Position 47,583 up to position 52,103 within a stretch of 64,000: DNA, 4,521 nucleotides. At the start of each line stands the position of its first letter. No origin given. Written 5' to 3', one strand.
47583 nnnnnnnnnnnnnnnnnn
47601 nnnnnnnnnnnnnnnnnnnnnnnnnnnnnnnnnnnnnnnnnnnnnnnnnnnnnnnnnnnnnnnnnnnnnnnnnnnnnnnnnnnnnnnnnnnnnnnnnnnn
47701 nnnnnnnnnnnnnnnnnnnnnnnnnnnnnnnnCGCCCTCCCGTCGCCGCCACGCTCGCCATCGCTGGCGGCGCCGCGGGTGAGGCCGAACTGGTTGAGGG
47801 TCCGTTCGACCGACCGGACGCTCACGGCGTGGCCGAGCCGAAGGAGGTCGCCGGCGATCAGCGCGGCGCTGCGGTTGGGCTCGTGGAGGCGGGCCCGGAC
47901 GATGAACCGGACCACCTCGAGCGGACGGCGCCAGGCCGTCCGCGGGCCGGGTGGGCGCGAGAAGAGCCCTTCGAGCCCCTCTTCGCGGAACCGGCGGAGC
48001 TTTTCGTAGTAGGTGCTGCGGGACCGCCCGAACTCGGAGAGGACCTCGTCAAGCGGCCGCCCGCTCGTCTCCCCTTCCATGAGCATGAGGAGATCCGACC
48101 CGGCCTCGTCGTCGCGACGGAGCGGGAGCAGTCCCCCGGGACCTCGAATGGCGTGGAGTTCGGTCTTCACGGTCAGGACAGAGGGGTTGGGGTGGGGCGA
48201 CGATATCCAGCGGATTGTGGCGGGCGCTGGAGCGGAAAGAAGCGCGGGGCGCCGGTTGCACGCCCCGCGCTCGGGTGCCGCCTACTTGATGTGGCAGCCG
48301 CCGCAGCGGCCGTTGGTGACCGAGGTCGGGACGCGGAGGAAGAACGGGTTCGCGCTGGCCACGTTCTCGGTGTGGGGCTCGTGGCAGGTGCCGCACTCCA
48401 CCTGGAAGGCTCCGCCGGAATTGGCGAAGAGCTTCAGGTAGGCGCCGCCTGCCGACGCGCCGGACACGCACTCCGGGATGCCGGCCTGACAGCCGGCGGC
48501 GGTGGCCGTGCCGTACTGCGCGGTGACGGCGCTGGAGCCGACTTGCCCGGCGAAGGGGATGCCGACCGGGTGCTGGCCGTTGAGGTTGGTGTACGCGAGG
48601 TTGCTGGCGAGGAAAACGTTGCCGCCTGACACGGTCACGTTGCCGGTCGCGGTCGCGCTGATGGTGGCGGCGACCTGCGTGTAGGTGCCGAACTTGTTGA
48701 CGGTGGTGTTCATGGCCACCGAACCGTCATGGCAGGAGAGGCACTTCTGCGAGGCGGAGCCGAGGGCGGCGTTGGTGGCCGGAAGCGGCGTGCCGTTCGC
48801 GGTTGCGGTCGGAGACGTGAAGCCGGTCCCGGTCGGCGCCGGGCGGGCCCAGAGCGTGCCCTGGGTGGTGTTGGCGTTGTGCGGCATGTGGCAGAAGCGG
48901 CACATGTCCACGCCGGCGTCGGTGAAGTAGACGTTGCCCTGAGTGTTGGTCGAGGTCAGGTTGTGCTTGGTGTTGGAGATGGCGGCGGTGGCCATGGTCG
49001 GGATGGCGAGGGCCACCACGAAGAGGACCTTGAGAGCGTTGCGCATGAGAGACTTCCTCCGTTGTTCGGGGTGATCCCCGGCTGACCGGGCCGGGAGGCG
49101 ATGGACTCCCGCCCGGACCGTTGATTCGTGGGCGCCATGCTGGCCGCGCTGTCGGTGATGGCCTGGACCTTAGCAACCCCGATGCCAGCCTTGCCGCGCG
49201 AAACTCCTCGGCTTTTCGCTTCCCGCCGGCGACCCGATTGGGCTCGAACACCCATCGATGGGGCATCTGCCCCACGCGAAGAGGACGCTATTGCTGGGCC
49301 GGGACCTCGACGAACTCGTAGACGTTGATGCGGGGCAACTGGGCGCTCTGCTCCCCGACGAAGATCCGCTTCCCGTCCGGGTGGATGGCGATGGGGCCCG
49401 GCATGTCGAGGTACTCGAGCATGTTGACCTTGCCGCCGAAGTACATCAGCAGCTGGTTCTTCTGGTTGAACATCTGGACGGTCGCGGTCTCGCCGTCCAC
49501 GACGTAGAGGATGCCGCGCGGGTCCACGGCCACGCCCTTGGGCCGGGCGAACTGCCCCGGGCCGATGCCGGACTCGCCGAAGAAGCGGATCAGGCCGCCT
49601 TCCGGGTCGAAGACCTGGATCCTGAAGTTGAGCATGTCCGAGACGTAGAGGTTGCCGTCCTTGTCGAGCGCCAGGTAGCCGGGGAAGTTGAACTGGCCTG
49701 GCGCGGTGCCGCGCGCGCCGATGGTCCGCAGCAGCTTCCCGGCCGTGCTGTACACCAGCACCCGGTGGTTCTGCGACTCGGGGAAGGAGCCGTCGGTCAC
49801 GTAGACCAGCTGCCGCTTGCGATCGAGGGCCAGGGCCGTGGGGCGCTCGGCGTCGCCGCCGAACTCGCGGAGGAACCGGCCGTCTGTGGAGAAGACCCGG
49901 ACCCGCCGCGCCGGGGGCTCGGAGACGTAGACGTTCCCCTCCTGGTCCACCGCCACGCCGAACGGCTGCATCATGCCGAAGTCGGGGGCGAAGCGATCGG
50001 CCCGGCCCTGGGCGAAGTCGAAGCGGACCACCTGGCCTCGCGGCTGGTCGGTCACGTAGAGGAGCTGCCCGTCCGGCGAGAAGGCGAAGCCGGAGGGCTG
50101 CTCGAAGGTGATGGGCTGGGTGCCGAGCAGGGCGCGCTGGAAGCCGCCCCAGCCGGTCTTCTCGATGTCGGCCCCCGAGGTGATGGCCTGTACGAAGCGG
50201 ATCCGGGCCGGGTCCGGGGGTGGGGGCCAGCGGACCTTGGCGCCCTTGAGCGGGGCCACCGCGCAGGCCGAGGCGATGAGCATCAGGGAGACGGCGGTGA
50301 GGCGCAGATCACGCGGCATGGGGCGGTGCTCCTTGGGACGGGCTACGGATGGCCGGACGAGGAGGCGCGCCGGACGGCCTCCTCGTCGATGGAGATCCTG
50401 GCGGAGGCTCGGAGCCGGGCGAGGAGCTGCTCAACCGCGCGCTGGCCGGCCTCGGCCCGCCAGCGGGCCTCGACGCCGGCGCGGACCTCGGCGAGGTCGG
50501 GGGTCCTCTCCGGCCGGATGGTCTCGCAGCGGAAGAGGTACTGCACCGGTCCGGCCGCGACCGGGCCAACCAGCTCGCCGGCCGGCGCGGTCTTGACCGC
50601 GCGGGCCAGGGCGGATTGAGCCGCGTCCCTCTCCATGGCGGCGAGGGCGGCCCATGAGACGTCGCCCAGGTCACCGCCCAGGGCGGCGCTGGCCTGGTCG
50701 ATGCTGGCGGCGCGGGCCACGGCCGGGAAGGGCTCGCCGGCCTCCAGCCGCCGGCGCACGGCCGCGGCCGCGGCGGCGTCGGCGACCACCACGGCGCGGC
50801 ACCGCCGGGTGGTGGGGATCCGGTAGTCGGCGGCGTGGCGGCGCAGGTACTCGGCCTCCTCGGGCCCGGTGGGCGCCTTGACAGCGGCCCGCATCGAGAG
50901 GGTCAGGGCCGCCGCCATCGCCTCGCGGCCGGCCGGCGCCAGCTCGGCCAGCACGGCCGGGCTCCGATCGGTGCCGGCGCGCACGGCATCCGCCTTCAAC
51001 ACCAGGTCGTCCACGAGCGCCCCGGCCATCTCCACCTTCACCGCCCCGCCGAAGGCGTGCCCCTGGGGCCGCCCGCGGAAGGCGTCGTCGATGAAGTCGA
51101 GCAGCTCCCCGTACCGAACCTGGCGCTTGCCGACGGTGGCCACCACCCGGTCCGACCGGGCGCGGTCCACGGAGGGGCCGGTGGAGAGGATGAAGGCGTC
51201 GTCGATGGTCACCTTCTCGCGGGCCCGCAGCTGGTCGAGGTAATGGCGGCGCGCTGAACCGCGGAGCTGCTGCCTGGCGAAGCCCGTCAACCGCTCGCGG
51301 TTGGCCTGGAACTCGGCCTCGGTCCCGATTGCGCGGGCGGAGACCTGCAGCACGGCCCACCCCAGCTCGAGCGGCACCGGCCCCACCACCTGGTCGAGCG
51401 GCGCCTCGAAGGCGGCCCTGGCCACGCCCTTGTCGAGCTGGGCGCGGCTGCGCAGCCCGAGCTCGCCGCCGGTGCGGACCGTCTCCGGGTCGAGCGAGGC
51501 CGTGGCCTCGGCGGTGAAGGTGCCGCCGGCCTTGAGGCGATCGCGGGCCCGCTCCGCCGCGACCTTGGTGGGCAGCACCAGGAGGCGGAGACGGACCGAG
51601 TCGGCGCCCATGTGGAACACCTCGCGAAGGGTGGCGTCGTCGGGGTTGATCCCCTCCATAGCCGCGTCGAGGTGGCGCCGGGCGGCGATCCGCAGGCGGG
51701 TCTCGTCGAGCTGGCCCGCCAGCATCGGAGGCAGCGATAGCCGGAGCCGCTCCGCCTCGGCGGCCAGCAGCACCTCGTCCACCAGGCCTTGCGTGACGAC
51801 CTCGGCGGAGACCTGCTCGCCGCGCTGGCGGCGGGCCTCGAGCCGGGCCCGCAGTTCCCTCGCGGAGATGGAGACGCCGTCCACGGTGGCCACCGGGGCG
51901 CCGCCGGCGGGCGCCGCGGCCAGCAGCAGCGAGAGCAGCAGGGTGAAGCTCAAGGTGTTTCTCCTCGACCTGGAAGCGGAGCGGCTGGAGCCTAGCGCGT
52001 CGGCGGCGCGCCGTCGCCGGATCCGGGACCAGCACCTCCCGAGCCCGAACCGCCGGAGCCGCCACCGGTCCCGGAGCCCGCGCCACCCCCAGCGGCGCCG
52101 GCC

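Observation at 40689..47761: Candidate outer-membrane conduit: OmpA/AgmX-like coiled-coil protein, 576-aa beta-barrel, NHL propeller and 12-haem cytochrome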

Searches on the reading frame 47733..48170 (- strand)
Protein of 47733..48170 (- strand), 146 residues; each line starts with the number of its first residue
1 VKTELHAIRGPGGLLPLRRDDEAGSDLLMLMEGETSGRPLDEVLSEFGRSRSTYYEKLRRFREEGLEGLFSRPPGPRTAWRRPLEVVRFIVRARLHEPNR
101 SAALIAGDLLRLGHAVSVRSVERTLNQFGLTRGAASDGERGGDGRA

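Call 12: search_protein_families(library=pfam, proteins=[window:47733-48170:-], max_evalue=0.01)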
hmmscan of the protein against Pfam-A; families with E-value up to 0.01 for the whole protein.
window:47733-48170:- (146 aa): 5 families
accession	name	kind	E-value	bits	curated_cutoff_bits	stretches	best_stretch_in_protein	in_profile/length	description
PF13565.12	HTH_32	-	4.5e-09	37.2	33.7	1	54-125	2-73/73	Homeodomain-like domain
PF13518.12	HTH_28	-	9.9e-08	32.4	25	1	36-77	11-52/52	Helix-turn-helix domain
PF13384.12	HTH_23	-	7.7e-06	26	24.6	1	37-69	17-49/50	Homeodomain-like domain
PF13551.12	HTH_29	-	0.00053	20.5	28.1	1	40-77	15-52/64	Winged helix-turn helix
PF13011.12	LZ_Tnp_IS481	-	0.0072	17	22.2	0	48-77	36-65/85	leucine-zipper of insertion element IS481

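Call 83: search_protein_families(library=ncbifam, proteins=[window:47733-48170:-], max_evalue=0.01)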
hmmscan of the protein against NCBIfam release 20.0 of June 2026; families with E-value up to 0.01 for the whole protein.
window:47733-48170:- (146 aa): 2 families
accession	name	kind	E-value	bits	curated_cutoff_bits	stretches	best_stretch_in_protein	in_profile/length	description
NF033577.2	transpos_IS481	equivalog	6.5e-12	45.5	224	1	34-140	10-117/284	IS481 family transposase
NF033545.0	transpos_IS630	equivalog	3.5e-08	33.3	100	1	36-131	11-111/299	IS630 family transposase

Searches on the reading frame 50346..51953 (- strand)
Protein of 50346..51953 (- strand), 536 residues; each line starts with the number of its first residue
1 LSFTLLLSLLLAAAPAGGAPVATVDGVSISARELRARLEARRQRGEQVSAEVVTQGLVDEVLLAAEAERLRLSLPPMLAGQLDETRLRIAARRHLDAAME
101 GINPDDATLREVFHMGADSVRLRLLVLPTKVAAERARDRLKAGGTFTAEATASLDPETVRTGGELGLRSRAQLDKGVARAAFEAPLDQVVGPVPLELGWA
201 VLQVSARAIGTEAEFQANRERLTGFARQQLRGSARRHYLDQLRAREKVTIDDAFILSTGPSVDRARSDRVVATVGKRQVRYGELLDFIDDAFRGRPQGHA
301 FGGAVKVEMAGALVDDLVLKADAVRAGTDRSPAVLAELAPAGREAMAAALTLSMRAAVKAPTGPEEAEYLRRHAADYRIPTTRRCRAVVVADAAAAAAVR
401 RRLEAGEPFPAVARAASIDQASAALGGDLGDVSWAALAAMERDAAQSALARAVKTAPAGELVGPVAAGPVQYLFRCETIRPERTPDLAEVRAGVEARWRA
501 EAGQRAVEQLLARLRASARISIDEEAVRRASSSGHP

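Call 12: search_protein_families(library=pfam, proteins=[window:50346-51953:-], max_evalue=0.01)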
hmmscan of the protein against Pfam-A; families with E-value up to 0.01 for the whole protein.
window:50346-51953:- (536 aa): 5 families
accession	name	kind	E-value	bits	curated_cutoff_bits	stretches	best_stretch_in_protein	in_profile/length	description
PF13145.12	Rotamase_2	-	2.1e-23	83.9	27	2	368-491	8-120/121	PPIC-type PPIASE domain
PF00639.27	Rotamase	-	9.4e-16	59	21.7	2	132-204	21-95/97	PPIC-type PPIASE domain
PF13616.12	Rotamase_3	-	1.9e-11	45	22.5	2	396-465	40-101/116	PPIC-type PPIASE domain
PF13623.11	SurA_N_2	-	0.00064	20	28.5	1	18-73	40-109/145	SurA-like N-terminal domain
PF13624.11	SurA_N_3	-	0.0057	16.9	27.2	0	18-73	38-107/162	SurA-like N-terminal domain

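Call 83: search_protein_families(library=ncbifam, proteins=[window:50346-51953:-], max_evalue=0.01)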
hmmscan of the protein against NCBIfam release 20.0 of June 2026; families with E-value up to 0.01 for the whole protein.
window:50346-51953:- (536 aa): 10 families
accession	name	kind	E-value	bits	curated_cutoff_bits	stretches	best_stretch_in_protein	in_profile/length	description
NF008054.0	PRK10788.1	equivalog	3.3e-12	45.9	493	1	367-507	255-386/626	peptidylprolyl isomerase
NF000809.0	PRK00059.1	equivalog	1e-10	41.5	303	2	380-524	194-332/336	peptidylprolyl isomerase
NF002846.0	PRK03095.1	equivalog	2.3e-06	27.3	361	0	385-445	135-195/287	peptidylprolyl isomerase PrsA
NF002824.0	PRK02998.1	subfamily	1.1e-05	25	360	0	386-436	138-188/283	peptidylprolyl isomerase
NF008038.0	PRK10770.1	equivalog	1.1e-05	24.4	394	0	394-482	197-276/431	peptidylprolyl isomerase SurA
TIGR04500.1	PpiC_rel_mature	subfamily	2.1e-05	23.9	180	1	82-216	175-314/340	TIGR04500 family putative peptide maturation system protein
NF002827.0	PRK03002.1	equivalog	4.5e-05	22.6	343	1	386-440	140-194/285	peptidylprolyl isomerase PrsA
TIGR02925.1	cis_trans_EpsD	equivalog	0.00014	21.5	108.9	0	305-374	61-130/232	EpsD family peptidyl-prolyl cis-trans isomerase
TIGR02933.1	nifM_nitrog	equivalog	0.00032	20.6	168.2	0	354-495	95-236/256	nitrogen fixation protein NifM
NF003356.0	PRK04405.1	subfamily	0.0035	16.4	339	0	372-430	136-192/299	peptidylprolyl isomerase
